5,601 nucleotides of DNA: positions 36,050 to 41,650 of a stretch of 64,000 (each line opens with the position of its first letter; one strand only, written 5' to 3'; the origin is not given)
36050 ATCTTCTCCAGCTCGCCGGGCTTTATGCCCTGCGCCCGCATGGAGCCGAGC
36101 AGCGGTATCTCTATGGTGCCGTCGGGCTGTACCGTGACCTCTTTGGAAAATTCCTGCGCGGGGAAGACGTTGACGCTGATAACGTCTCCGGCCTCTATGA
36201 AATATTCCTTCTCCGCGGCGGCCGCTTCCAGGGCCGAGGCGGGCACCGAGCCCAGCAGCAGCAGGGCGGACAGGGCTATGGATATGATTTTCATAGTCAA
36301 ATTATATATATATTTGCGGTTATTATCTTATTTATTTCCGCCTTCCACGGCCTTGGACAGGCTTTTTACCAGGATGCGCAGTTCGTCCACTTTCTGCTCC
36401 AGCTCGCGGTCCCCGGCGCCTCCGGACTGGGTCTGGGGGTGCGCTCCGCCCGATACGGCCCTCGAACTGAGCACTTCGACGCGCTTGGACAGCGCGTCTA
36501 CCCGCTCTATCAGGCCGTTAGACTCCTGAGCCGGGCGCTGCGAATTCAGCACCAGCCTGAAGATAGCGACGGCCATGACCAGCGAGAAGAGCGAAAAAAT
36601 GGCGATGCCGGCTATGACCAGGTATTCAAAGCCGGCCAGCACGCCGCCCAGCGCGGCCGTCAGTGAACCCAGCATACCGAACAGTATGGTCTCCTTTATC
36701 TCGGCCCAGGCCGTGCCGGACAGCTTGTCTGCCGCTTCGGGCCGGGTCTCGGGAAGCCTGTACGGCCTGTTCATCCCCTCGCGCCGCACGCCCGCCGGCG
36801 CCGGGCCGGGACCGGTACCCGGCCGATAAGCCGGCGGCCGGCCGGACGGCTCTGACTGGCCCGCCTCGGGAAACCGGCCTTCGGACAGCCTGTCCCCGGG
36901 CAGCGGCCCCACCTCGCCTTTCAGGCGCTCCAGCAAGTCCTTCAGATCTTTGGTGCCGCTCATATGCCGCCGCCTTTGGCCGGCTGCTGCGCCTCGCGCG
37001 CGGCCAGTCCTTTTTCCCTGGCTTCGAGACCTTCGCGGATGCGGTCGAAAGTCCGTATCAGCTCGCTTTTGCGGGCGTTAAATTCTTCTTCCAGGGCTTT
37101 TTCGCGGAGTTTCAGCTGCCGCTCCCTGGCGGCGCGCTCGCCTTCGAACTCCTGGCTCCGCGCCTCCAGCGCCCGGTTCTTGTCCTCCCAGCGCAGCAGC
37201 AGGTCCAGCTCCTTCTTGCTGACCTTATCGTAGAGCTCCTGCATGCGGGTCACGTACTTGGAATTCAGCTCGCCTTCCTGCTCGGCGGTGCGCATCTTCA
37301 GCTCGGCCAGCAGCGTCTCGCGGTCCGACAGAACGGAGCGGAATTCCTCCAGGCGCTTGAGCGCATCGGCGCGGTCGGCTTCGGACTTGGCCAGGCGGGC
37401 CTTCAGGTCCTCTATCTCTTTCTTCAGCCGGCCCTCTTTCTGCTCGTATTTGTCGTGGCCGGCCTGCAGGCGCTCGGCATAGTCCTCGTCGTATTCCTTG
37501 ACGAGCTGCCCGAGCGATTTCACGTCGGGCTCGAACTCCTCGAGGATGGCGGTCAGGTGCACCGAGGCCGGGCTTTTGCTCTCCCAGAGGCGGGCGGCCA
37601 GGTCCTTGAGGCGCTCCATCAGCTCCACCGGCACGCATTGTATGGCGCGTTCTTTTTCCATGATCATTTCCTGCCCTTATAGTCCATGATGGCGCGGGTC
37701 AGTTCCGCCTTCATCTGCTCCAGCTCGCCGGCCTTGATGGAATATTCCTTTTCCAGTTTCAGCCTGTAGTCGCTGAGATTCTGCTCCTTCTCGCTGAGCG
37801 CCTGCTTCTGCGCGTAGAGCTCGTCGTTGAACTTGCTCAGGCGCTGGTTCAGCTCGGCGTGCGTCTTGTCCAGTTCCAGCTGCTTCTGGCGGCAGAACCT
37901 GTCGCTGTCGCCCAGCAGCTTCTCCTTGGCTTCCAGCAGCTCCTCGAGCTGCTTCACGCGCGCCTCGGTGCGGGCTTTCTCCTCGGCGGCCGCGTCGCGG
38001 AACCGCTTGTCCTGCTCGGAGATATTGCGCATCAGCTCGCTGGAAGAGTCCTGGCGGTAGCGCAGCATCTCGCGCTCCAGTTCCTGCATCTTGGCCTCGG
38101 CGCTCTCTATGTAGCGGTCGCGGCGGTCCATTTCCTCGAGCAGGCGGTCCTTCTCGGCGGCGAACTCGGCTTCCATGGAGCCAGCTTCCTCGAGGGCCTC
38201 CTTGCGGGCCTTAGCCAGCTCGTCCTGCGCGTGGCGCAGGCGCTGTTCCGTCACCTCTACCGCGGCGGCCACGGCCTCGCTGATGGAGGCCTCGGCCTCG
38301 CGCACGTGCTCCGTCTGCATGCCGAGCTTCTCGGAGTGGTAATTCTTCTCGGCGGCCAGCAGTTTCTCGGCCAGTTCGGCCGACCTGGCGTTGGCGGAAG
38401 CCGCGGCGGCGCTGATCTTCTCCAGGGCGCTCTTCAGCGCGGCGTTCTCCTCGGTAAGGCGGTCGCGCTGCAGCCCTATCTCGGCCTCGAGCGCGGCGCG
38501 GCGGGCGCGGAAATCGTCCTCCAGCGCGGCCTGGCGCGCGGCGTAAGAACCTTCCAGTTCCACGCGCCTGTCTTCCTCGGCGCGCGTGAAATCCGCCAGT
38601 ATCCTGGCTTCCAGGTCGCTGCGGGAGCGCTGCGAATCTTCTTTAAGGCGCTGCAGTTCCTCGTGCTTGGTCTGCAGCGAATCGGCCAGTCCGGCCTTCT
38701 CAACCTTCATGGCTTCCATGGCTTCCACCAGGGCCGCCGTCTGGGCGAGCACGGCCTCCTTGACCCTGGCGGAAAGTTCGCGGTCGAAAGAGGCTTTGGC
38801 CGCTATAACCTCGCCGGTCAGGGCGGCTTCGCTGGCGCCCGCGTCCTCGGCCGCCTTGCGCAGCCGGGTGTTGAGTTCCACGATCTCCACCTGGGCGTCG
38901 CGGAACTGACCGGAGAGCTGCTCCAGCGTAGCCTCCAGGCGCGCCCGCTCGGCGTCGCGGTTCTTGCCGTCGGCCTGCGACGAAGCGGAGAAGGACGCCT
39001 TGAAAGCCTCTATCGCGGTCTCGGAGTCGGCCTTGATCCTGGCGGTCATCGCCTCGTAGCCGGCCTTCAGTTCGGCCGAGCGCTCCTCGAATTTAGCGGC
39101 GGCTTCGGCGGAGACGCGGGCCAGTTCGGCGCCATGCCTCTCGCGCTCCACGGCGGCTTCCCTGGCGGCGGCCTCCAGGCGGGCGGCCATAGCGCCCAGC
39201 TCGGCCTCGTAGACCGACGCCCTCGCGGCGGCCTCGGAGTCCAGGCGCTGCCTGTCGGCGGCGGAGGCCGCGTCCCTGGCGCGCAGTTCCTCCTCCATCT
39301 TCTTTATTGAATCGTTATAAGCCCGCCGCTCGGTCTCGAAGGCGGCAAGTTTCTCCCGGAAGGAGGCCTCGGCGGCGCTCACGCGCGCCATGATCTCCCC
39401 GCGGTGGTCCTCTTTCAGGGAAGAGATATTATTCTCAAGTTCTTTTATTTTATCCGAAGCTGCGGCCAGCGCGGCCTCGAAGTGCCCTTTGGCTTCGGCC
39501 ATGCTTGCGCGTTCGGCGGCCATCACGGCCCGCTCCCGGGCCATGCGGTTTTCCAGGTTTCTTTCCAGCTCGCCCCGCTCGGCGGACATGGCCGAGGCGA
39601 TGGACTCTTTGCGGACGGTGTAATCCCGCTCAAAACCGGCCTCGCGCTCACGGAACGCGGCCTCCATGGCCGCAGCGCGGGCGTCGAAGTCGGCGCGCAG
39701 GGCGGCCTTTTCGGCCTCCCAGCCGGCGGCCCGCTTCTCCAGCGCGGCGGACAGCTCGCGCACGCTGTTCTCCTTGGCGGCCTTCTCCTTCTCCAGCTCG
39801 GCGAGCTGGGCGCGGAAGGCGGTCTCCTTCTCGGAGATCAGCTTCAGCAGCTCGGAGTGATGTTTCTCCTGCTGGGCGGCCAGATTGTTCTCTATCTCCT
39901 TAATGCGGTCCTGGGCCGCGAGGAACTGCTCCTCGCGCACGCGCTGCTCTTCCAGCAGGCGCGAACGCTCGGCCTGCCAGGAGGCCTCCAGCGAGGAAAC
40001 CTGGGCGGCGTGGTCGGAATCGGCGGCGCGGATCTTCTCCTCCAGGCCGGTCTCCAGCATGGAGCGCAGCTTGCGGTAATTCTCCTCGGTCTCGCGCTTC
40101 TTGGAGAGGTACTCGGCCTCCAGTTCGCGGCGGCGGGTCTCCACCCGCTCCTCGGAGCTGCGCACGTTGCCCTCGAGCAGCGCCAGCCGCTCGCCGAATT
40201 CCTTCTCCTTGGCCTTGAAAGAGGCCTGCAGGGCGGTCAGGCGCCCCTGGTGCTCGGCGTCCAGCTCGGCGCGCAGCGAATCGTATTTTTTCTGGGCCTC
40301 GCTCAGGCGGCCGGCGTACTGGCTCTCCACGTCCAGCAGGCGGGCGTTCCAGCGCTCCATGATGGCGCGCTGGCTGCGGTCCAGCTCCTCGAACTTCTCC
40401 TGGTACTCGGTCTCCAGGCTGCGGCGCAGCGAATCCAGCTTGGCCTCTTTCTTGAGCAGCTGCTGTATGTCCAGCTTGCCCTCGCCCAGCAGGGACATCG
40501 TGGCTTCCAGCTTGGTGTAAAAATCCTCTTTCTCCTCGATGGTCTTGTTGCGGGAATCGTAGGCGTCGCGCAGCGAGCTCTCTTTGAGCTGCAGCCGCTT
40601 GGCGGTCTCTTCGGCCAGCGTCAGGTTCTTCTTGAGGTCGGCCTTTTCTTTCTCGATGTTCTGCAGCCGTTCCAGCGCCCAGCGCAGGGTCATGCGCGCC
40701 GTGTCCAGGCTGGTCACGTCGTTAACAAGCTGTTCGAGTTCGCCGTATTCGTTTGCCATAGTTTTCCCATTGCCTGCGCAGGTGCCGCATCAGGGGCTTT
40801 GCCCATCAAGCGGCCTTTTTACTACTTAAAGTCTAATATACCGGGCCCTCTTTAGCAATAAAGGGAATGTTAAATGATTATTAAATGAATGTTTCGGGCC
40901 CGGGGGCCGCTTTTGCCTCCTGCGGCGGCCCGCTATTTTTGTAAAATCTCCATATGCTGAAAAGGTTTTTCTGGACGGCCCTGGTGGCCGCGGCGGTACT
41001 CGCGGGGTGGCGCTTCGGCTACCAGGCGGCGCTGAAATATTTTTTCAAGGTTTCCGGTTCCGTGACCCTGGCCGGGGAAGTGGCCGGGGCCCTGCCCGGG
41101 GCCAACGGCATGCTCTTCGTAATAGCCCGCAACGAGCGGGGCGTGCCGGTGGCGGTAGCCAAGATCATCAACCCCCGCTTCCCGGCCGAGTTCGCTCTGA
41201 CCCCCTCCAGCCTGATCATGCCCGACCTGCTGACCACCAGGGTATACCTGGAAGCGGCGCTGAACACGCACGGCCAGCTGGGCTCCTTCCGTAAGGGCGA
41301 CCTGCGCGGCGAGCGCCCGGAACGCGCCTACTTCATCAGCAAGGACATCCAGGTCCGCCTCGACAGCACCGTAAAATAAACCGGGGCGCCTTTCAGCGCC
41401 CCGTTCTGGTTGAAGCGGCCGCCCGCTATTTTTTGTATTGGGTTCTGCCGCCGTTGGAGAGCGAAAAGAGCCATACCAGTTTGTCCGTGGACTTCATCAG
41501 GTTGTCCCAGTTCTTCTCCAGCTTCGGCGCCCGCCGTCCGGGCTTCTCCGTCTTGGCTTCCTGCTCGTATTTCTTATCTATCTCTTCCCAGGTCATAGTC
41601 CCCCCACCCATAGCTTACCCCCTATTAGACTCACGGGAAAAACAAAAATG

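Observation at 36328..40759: Translationally coupled triad (1031-aa coiled coil, 235-aa coiled coil, 211-aa Pro-rich two-TM anchor) heading the Wza/Wzc polysaccharide export operon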

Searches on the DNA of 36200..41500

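Call 79: search_rna_families(source=window, start=36200, end=41500, threshold=evalue, max_evalue=1)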
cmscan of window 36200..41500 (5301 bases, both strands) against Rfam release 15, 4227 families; matches with E-value up to 1: 1.
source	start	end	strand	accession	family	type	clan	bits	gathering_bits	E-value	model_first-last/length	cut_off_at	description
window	41391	41453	-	RF00382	DnaX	Cis-reg; frameshift_element;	-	22.9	35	0.083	1-65/65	no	DnaX ribosomal frameshifting element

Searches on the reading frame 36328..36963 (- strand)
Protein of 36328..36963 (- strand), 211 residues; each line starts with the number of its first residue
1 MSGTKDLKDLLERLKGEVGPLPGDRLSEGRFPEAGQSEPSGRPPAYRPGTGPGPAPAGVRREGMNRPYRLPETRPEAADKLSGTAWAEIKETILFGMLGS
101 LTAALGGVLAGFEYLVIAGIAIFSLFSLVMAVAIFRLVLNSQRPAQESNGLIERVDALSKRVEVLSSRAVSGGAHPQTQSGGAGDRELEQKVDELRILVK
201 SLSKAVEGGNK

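Call 7: search_protein_families(library=pfam, proteins=[window:36328-36963:-], max_evalue=0.01)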
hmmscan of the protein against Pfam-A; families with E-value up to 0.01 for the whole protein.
window:36328-36963:- (211 aa): 0 families

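Call 11: search_protein_families(library=ncbifam, proteins=[window:36328-36963:-], max_evalue=0.1)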
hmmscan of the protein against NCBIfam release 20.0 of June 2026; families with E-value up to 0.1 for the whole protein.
window:36328-36963:- (211 aa): 0 families

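Call 23: find_homologous_proteins(query=window:36328-36963:-, max_evalue=0.001)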
Query window:36328-36963:- (211 aa): 67 proteins with E <= 0.001 among 1693 candidates.
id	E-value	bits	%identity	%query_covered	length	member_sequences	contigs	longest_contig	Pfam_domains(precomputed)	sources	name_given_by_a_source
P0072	6.8e-129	446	100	100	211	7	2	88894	-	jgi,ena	-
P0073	7.4e-116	403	91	100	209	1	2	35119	-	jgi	jgi:hypothetical protein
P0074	1.5e-111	389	90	100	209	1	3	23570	-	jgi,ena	-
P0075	1.1e-107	377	87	100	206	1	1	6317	-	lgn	-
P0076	8.8e-107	374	88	100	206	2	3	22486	-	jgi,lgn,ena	-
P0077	3.4e-106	372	85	100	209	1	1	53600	-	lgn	-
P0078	7.8e-106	371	88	100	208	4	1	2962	-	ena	-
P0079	1.4e-105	370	86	100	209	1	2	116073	-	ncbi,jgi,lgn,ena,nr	ncbi:MAG: hypothetical protein CVU79_02175 [Elusimicrobia bacterium HGW-Elusimicrobia-3]|jgi:hypothe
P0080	1.2e-104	367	86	100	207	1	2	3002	-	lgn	-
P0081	2.7e-104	366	86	100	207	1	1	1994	-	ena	-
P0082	4.2e-103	362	85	100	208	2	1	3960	-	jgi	jgi:hypothetical protein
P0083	1.9e-101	356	83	100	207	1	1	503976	-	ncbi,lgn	ncbi:MAG: hypothetical protein AB7V08_07060 [Elusimicrobiales bacterium]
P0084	2.1e-97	343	82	99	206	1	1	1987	-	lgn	-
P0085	1.2e-96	341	81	100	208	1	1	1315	-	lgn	-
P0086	4.6e-94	332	82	100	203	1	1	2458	-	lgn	-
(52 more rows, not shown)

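Call 31: search_protein_representatives(alignment_id=A1)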
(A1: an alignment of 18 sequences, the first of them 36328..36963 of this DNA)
Query: 18 sequences, 197 profile positions. Proteins with E-value up to 0.001 (for the whole library): 68; up to 1e-10: 61; up to 1e-30: 32. The best 68 are listed.
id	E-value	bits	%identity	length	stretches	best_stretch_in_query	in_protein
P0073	3.5e-81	288.0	-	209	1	1-197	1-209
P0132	1.7e-80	285.7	-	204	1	1-197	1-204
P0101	6.9e-75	267.4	-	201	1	1-195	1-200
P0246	6.6e-72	257.7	-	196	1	1-195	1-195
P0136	3.7e-71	255.3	-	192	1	1-192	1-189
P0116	9.3e-67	240.9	-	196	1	1-196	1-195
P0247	1.9e-65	236.6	-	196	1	1-195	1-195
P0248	2.0e-59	217.0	-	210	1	2-196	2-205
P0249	3.8e-59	216.1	-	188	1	1-195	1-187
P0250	3.0e-57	209.9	-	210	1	1-195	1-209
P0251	1.4e-54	201.2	-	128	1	72-196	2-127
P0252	1.1e-52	194.9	-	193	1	1-195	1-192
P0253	2.2e-51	190.7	-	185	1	10-195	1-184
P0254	3.1e-49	183.7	-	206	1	1-194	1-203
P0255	1.3e-45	171.9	-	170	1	1-163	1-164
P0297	1.7e-15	73.6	-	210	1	1-189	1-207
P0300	8.7e-14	68.0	-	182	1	2-195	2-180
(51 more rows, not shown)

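Call 60: search_protein_families(library=phrogs, proteins=[window:36328-36963:-], max_evalue=0.01)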
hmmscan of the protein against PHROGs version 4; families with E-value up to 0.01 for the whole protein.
window:36328-36963:- (211 aa): 0 families

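Call 61: search_protein_families(library=padloc, proteins=[window:36328-36963:-], max_evalue=0.01)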
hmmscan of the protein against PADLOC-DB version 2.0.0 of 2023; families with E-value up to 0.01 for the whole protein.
window:36328-36963:- (211 aa): 0 families

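Call 70: search_solved_structures(query=A1, max_evalue=10)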
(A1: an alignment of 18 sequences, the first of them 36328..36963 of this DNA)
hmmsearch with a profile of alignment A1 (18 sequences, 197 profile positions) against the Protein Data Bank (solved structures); distinct sequences matched with E-value up to 10: 16.
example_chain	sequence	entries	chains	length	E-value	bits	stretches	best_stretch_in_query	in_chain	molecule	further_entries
5apt_A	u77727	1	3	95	0.67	12.9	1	135-190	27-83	GENERAL CONTROL PROTEIN GCN4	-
2mi7_A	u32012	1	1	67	0.76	12.7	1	140-181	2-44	de novo protein a3Y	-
1lq7_A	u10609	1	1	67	1.1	12.2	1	140-181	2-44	Alpha3W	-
2lxy_A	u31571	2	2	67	1.1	12.1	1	140-181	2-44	2-mercaptophenol-alpha3C | 4-mercaptophenol-alpha3C protein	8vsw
8vow_A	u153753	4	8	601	1.4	11.8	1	55-96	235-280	ABC-type bacteriocin transporter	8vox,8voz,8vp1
2ogs_A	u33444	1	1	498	1.7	11.6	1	8-36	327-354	Thermostable carboxylesterase Est50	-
2ogt_A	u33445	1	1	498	1.7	11.6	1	8-36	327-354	Thermostable carboxylesterase Est50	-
7dsv_A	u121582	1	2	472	2.1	11.3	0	80-106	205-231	Sodium/hydrogen exchanger 1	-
7dsw_B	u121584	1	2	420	2.2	11.2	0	80-106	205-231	Sodium/hydrogen exchanger 1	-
7dsx_B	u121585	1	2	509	2.5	11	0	80-106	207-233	Sodium/hydrogen exchanger 1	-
4s0f_A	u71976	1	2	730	3.3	10.6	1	54-96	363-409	ABC-type bacteriocin transporter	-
6v9z_A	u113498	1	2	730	3.3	10.6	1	54-96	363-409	ABC-type bacteriocin transporter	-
4ry2_A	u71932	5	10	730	3.3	10.6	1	54-96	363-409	ABC-type bacteriocin transporter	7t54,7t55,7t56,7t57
8vp3_A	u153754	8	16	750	4.4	10.2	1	54-106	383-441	ABC-type bacteriocin transporter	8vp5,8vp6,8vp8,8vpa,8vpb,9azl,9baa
8vp9_A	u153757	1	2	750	4.5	10.2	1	54-106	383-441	ABC-type bacteriocin transporter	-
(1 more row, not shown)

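Call 72: find_encoding_contigs(protein=P0297, flank=10000, max_places=1)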
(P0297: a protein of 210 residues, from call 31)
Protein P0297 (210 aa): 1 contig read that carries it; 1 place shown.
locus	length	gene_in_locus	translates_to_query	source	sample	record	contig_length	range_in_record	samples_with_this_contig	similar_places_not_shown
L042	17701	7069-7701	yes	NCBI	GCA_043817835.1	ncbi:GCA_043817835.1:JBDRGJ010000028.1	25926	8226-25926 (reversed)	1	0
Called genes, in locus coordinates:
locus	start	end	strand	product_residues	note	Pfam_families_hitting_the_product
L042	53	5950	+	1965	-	-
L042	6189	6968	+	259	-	-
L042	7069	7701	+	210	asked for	-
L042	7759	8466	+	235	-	PF02563:Poly_export, PF10531:SLBB, PF22461:SLBB_2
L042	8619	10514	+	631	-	PF02706:Wzz, PF13807:GNVR, PF10609:ParA (faint), PF13614:AAA_31, PF01656:CbiA (weak)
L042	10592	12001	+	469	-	PF04932:Wzy_C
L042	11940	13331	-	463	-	PF13231:PMT_2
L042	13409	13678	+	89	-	-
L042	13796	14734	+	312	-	PF01066:CDP-OH_P_transf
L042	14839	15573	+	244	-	PF01066:CDP-OH_P_transf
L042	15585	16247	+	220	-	PF01209:Ubie_methyltran (weak), PF13489:Methyltransf_23, PF07021:MetW, PF08241:Methyltransf_11, PF08242:Methyltransf_12, PF13649:Methyltransf_25, PF13847:Methyltransf_31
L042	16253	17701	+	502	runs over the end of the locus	PF01943:Polysacc_synt, PF13440:Polysacc_synt_3, PF01554:MatE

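Call 73: find_encoding_contigs(protein=P0300, flank=10000, max_places=1)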
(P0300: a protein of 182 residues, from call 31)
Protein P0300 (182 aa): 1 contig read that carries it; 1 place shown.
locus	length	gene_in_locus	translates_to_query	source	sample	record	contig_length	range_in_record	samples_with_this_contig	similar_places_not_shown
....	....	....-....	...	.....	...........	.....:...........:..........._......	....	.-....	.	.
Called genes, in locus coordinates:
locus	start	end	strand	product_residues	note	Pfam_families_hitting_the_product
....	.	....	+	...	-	?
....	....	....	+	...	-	-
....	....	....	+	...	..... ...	-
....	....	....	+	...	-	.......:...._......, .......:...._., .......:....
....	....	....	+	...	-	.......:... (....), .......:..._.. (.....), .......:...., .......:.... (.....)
